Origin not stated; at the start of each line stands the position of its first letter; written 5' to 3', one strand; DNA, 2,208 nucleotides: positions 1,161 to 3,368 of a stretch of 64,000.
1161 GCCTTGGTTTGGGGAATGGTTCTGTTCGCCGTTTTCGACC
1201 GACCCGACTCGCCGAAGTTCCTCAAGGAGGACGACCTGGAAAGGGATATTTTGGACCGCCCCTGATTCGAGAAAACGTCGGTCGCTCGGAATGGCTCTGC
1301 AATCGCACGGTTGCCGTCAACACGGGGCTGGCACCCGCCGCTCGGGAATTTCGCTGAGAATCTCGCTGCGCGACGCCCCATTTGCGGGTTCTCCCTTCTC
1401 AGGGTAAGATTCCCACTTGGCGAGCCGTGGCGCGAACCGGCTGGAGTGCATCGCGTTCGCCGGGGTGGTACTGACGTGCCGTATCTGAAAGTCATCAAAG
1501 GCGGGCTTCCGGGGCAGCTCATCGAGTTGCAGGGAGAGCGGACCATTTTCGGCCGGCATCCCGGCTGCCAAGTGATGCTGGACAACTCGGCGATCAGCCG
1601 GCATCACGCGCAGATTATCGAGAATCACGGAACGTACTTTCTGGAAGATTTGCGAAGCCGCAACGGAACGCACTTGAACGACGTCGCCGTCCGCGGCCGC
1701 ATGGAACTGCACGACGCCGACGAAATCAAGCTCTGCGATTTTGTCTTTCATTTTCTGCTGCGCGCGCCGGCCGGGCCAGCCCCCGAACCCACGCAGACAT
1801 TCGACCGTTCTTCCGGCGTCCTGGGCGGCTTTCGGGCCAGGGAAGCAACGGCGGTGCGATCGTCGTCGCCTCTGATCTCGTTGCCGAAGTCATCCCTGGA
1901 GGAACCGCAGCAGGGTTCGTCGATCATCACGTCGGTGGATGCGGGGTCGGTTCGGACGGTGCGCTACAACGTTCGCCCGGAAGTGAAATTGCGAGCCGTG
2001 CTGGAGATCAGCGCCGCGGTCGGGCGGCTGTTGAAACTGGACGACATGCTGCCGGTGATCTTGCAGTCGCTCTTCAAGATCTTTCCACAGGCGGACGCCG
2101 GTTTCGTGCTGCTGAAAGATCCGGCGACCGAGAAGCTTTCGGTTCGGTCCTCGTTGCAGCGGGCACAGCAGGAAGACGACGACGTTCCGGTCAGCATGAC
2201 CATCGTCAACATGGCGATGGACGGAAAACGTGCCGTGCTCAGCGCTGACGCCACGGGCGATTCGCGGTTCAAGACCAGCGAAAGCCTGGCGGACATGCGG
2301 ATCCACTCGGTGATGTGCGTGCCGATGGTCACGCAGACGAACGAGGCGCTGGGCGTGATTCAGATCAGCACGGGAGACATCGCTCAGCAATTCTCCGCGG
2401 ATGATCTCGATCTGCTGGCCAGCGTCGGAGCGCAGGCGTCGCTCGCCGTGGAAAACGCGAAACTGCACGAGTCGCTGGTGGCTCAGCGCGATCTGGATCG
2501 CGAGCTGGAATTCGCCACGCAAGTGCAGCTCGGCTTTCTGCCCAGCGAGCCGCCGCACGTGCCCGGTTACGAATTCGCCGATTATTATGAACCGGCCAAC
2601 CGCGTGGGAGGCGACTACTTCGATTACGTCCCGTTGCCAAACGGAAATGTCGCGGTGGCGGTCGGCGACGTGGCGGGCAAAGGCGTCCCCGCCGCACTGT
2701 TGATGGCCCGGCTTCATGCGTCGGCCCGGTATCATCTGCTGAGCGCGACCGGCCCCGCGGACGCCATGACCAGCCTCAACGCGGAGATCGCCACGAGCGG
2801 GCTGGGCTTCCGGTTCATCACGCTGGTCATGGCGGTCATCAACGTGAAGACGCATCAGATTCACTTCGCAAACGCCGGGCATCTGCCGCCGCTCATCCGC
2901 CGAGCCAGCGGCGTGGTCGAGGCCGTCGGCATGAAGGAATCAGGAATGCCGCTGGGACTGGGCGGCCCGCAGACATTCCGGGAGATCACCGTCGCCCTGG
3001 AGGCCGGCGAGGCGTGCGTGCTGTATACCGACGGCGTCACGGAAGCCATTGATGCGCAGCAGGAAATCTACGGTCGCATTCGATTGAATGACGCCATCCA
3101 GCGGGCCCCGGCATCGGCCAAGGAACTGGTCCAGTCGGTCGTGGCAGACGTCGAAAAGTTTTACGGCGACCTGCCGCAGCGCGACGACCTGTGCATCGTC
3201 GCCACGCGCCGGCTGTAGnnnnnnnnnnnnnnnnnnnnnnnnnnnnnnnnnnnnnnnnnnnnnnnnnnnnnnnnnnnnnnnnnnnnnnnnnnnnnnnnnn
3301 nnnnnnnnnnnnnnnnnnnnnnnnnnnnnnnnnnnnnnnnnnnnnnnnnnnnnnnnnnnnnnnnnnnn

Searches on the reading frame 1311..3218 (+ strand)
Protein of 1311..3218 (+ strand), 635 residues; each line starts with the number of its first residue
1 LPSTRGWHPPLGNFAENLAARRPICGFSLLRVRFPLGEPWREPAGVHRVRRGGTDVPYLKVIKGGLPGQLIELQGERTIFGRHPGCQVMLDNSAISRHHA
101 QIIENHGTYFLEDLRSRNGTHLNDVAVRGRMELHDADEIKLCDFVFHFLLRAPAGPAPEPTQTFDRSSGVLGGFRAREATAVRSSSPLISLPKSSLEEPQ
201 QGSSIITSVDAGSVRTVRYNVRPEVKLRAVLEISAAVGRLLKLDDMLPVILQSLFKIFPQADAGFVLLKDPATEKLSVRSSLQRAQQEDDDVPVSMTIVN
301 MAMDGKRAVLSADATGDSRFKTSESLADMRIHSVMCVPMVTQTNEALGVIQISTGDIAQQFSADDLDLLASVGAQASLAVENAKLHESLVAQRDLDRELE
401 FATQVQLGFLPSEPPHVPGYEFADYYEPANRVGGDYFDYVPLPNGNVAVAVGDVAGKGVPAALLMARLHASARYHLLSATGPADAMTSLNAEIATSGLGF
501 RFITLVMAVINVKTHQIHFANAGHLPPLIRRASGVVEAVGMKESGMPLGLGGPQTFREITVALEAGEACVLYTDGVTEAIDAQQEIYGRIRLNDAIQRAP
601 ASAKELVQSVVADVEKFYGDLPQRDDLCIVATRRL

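Call 82: search_protein_families(library=pfam, proteins=[window:1311-3218:+], max_evalue=0.00001)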
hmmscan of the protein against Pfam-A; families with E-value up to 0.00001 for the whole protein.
window:1311-3218:+ (635 aa): 6 families
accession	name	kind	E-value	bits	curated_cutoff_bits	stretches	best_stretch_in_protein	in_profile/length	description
PF07228.17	SpoIIE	-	5e-46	157.5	25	1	443-634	1-191/192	Stage II sporulation protein E (SpoIIE)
PF00498.31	FHA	-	7.8e-17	61.9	20.7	1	78-141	1-66/67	FHA domain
PF13185.12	GAF_2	-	5.2e-15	56.3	28.6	1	243-381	4-136/136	GAF domain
PF16697.10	Yop-YscD_cpl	-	6.8e-12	45.9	33.2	1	60-148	1-90/94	Inner membrane component of T3SS, cytoplasmic domain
PF01590.32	GAF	-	7.5e-11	43.1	22.4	1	243-380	2-133/133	GAF domain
PF13492.12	GAF_3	-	4.3e-10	40.5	27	1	243-382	2-129/129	GAF domain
